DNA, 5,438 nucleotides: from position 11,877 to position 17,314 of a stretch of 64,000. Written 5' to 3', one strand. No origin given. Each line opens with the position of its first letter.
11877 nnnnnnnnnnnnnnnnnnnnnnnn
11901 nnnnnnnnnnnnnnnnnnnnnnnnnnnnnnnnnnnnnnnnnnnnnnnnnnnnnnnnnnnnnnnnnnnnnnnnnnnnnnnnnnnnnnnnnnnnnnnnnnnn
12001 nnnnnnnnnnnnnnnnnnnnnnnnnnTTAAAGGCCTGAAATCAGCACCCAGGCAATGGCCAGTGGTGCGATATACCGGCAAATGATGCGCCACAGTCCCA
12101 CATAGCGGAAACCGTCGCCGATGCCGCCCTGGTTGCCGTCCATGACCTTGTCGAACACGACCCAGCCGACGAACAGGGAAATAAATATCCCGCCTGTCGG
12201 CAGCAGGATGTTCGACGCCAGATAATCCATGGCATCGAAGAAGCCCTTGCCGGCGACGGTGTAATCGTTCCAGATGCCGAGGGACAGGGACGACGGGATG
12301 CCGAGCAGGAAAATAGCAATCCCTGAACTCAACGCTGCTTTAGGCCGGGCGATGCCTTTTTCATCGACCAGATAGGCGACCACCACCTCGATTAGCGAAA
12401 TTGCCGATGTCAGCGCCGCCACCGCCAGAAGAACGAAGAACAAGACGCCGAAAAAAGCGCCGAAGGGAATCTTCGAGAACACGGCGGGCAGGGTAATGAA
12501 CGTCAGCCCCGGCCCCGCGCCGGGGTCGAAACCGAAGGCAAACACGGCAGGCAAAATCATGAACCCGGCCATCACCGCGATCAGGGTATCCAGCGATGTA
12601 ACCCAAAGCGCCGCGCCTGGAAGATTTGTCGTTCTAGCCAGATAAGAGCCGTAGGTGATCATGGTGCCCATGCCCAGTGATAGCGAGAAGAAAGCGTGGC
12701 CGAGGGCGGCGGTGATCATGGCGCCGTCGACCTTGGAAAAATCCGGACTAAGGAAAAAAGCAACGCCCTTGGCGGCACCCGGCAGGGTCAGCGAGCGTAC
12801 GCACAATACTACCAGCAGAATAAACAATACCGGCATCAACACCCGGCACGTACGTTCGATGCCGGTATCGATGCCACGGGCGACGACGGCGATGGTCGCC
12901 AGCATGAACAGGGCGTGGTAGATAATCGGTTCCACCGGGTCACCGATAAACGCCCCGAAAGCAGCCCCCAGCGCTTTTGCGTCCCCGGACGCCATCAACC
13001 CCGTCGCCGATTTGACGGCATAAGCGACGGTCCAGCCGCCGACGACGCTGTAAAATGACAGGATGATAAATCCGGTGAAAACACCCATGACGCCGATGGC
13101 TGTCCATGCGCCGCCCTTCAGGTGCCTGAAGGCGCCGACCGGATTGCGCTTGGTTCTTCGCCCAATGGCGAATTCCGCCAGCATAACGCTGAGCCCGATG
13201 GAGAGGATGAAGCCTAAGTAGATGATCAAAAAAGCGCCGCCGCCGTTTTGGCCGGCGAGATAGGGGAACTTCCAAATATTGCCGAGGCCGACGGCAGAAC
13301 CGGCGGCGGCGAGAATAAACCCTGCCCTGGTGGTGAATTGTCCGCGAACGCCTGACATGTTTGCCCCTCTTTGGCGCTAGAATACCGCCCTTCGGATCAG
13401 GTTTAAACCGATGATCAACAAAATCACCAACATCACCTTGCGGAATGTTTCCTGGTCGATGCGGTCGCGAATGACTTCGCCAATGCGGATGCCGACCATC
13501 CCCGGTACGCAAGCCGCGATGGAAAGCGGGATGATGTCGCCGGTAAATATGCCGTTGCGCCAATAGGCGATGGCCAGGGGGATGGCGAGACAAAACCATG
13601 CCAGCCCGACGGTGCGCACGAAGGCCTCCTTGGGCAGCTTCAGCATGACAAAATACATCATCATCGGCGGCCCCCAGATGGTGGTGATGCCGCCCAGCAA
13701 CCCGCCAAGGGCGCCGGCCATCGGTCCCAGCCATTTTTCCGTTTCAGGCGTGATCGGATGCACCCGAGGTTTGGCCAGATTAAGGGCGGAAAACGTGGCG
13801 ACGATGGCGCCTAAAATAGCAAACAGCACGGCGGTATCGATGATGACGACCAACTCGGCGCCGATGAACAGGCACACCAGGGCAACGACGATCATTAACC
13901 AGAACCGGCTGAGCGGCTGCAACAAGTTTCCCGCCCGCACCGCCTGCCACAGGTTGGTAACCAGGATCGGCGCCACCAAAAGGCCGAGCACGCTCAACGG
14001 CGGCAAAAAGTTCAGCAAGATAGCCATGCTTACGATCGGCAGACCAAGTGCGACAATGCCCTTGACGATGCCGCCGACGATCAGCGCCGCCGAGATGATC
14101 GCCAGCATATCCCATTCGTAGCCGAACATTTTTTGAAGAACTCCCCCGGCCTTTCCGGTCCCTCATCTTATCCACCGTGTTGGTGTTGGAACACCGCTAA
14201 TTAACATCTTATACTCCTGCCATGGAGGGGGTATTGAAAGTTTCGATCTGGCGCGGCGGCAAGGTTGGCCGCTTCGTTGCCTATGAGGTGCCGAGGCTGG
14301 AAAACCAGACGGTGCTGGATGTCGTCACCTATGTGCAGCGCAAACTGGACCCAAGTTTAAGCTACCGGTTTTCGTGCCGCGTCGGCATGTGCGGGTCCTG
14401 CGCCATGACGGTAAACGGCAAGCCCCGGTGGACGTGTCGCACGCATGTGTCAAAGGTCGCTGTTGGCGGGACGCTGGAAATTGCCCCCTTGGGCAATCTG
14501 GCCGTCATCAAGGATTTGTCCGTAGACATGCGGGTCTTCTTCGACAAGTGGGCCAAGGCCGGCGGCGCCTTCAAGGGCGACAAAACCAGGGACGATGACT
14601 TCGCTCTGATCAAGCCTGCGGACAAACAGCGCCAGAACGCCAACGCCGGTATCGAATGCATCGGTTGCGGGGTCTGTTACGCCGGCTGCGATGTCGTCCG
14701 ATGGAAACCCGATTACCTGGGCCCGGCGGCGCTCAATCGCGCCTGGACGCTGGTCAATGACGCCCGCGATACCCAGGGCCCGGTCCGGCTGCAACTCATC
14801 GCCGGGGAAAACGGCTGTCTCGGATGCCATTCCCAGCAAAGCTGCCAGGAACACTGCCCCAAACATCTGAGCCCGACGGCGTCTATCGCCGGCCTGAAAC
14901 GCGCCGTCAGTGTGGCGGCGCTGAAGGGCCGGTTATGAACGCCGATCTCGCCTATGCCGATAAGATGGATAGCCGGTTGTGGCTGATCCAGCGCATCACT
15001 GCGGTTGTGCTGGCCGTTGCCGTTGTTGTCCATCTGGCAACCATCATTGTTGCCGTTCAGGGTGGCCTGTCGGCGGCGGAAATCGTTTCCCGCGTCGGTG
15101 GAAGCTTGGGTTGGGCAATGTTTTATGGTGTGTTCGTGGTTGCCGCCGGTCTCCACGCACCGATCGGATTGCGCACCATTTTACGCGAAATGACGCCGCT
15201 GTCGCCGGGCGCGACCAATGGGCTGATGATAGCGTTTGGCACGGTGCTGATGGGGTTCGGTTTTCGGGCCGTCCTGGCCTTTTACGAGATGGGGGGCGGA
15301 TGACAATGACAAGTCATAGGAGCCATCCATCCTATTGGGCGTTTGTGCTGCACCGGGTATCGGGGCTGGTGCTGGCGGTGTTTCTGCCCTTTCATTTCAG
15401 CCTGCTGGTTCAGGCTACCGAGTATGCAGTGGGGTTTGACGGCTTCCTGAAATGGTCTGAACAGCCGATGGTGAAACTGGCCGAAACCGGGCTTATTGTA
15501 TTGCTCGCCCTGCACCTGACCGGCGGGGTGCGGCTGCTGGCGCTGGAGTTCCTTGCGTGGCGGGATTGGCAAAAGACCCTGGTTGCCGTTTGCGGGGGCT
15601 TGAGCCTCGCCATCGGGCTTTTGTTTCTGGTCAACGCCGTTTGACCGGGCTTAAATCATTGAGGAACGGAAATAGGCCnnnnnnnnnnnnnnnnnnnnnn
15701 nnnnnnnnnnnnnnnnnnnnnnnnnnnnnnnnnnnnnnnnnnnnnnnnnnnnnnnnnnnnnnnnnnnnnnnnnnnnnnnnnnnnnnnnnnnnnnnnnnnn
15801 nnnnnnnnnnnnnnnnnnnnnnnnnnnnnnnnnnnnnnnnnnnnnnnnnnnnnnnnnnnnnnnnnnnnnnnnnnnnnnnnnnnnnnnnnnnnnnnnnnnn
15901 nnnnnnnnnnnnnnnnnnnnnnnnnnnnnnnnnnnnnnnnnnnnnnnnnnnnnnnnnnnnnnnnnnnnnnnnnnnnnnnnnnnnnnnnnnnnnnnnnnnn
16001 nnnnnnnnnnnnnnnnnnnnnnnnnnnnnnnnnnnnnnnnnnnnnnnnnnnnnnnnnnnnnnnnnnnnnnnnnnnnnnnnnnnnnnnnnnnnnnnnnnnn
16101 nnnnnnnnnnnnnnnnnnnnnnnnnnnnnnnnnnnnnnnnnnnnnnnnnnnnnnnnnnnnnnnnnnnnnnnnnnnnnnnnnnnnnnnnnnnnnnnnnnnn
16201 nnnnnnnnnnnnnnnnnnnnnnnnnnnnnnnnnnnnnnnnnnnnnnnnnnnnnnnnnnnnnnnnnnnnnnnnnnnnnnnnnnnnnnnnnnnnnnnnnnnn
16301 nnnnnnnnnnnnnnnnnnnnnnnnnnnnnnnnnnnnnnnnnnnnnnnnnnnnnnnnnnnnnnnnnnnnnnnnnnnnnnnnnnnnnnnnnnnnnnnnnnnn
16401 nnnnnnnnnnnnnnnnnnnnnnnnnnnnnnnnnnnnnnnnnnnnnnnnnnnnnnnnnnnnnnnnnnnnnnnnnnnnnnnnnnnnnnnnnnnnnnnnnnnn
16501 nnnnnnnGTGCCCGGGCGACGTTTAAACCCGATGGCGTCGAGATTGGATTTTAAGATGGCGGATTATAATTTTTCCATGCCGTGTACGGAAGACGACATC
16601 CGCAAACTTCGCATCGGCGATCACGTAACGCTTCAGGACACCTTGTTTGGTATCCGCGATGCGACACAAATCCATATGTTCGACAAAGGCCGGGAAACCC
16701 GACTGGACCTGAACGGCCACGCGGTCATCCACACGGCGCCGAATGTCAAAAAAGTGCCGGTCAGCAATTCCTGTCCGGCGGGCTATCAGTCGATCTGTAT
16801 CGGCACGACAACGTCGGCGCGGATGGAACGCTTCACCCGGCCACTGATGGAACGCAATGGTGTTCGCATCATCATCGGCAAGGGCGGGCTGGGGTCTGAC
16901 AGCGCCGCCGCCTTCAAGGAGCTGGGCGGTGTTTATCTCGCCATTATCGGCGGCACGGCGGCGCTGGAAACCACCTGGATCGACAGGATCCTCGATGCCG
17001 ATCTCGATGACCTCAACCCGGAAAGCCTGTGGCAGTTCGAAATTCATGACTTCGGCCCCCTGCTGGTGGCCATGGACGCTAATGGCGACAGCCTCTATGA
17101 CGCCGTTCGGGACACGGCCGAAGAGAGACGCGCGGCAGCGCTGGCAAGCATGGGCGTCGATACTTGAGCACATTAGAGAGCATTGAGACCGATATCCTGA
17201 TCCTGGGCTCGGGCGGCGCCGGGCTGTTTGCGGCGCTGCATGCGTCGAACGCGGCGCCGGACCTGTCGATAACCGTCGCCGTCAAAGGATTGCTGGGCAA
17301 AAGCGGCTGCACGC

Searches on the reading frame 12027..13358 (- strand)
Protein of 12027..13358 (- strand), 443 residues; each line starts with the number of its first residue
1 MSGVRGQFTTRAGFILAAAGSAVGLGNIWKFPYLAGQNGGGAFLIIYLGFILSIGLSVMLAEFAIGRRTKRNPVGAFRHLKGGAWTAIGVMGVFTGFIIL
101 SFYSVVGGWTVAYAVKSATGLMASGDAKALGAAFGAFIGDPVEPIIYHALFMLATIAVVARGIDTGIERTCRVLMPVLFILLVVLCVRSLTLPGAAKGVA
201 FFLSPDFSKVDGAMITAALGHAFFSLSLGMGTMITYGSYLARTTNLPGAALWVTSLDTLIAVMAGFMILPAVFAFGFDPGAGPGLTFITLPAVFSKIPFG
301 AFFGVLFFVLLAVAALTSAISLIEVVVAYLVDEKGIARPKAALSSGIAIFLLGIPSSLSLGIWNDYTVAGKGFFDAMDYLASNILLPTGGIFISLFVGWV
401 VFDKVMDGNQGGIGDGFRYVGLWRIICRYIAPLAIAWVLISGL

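Call 9: search_protein_families(library=ncbifam, proteins=[window:12027-13358:-])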
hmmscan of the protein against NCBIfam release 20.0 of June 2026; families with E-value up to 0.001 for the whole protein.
window:12027-13358:- (443 aa): 1 family
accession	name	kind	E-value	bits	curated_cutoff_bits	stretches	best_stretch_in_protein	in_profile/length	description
NF037979.1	Na_transp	subfamily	1.1e-40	139.9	50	1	14-359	7-345/419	sodium-dependent transporter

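Call 26: search_protein_families(library=pfam, proteins=[window:12027-13355:-], max_evalue=0.00001)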
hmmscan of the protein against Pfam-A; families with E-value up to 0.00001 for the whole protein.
window:12027-13355:- (442 aa): 1 family
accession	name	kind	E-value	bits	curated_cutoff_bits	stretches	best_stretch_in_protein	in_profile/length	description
PF00209.24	SNF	-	2.1e-61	208.7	27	2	149-440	182-479/524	Sodium:neurotransmitter symporter family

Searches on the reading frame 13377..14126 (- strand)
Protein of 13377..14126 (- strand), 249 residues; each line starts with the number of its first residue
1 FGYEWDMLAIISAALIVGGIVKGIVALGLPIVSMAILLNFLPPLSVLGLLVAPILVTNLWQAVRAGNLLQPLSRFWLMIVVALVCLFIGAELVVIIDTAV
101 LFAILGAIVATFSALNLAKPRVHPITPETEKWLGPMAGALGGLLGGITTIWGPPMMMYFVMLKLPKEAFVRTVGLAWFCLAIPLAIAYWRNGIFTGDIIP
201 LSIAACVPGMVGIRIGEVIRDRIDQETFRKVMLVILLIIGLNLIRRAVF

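Call 13: search_protein_families(library=ncbifam, proteins=[window:13377-14126:-], max_evalue=0.00001)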
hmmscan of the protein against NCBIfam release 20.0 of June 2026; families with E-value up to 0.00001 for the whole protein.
window:13377-14126:- (249 aa): 0 families

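Call 26: search_protein_families(library=pfam, proteins=[window:13377-14126:-], max_evalue=0.00001)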
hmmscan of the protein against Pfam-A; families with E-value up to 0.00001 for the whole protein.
window:13377-14126:- (249 aa): 1 family
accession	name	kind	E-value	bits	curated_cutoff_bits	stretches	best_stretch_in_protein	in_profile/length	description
PF01925.25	TauE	-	1.2e-27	97.6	32.6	1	13-243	3-237/237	Sulfite exporter TauE/SafE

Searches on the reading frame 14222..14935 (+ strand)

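Call 13: search_protein_families(library=ncbifam, proteins=[window:14222-14935:+], max_evalue=0.00001)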
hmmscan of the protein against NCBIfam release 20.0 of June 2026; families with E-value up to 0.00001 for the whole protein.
window:14222-14935:+ (238 aa): 12 families
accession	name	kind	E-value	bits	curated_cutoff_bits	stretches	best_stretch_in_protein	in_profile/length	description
TIGR00384.1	dhsB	subfamily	5.3e-55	186.3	88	1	19-226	15-222/222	succinate dehydrogenase and fumarate reductase iron-sulfur protein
NF004616.0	PRK05950.1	subfamily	3.4e-54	183.5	228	1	17-229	22-233/238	succinate dehydrogenase iron-sulfur subunit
NF009226.0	PRK12576.1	equivalog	1.8e-50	172.1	344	1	20-231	28-239/317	succinate dehydrogenase/fumarate reductase iron-sulfur subunit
NF009051.0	PRK12385.1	equivalog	3.9e-46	157.5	333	1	18-226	24-229/244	succinate dehydrogenase/fumarate reductase iron-sulfur subunit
NF010071.0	PRK13552.1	equivalog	7.9e-43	146.4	264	1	15-233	20-239/241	fumarate reductase iron-sulfur subunit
NF009227.0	PRK12577.1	equivalog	1.1e-40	139.3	349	1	13-229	13-238/330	succinate dehydrogenase/fumarate reductase iron-sulfur subunit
NF004898.0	PRK06259.1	equivalog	1.9e-35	122.4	385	1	5-218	4-204/488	fumarate reductase (CoM/CoB) subunit TfrB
NF009225.0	PRK12575.1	subfamily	4.3e-33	114.7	443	1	17-227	21-228/235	succinate dehydrogenase/fumarate reductase iron-sulfur subunit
NF009052.0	PRK12386.1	equivalog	3.2e-32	111.6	256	1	6-219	6-220/255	succinate dehydrogenase/fumarate reductase iron-sulfur subunit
NF006391.0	PRK08640.1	equivalog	3.9e-32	111.1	244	1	46-235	58-245/254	succinate dehydrogenase iron-sulfur subunit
NF042952.1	MFR_FeS_SdhB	equivalog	3.2e-27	95.4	600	1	25-229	24-231/320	8-methylmenaquinol:fumarate reductase iron-sulfur subunit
NF005746.0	PRK07570.1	subfamily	4.4e-24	85.1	243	1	5-235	3-246/250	succinate dehydrogenase/fumarate reductase iron-sulfur subunit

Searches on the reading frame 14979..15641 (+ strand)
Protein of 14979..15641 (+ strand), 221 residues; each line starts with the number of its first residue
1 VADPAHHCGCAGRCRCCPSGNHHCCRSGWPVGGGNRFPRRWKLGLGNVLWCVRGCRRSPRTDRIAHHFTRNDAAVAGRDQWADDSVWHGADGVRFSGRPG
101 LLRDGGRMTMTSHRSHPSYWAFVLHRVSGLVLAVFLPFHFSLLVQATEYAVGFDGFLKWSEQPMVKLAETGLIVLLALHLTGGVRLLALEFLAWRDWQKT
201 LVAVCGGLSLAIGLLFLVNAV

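Call 13: search_protein_families(library=ncbifam, proteins=[window:14979-15641:+], max_evalue=0.00001)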
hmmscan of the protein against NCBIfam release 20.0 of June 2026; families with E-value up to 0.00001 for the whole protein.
window:14979-15641:+ (221 aa): 1 family
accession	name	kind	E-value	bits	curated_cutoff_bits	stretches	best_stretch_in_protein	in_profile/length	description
TIGR02970.1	succ_dehyd_cytB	equivalog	4.8e-14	52.6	52.3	1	110-199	9-98/120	succinate dehydrogenase, cytochrome b556 subunit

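Call 26: search_protein_families(library=pfam, proteins=[window:14979-15641:+], max_evalue=0.00001)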
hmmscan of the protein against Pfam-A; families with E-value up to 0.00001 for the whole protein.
window:14979-15641:+ (221 aa): 1 family
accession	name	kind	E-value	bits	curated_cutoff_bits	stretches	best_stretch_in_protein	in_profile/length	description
PF01127.27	Sdh_cyt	-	2e-08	34.8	25.8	1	113-211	14-118/122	Succinate dehydrogenase/Fumarate reductase transmembrane subunit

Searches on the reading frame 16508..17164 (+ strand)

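Call 13: search_protein_families(library=ncbifam, proteins=[window:16508-17164:+], max_evalue=0.00001)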
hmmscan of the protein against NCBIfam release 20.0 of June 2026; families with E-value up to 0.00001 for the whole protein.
window:16508-17164:+ (219 aa): 8 families
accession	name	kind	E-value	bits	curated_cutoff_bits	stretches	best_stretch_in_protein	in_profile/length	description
NF006082.0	PRK08228.1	equivalog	6.4e-41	140.1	264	1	22-212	6-194/205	L(+)-tartrate dehydratase subunit beta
TIGR00723.1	ttdB_fumA_fumB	subfamily_domain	3.8e-39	134.4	145.15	1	30-198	2-168/169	FumA C-terminus/TtdB family hydratase beta subunit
NF004708.0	PRK06043.1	equivalog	4.1e-38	130.9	269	1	20-207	3-186/192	fumarate hydratase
NF006253.0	PRK08395.1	equivalog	6.4e-28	97.5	244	1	24-198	7-164/166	fumarate hydratase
NF005310.0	PRK06842.1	equivalog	1.4e-22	80.4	238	1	22-201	5-177/185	Fe-S-containing hydro-lyase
NF011919.0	PRK15390.1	equivalog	1.6e-13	49.8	1105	1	87-203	425-541/548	class I fumarate hydratase FumA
NF011920.0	PRK15391.1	subfamily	8.4e-13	47.4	1094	1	58-200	404-538/548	class I fumarate hydratase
NF011921.0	PRK15392.1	equivalog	1.5e-08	33.7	1060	1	20-200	362-537/550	class I fumarate hydratase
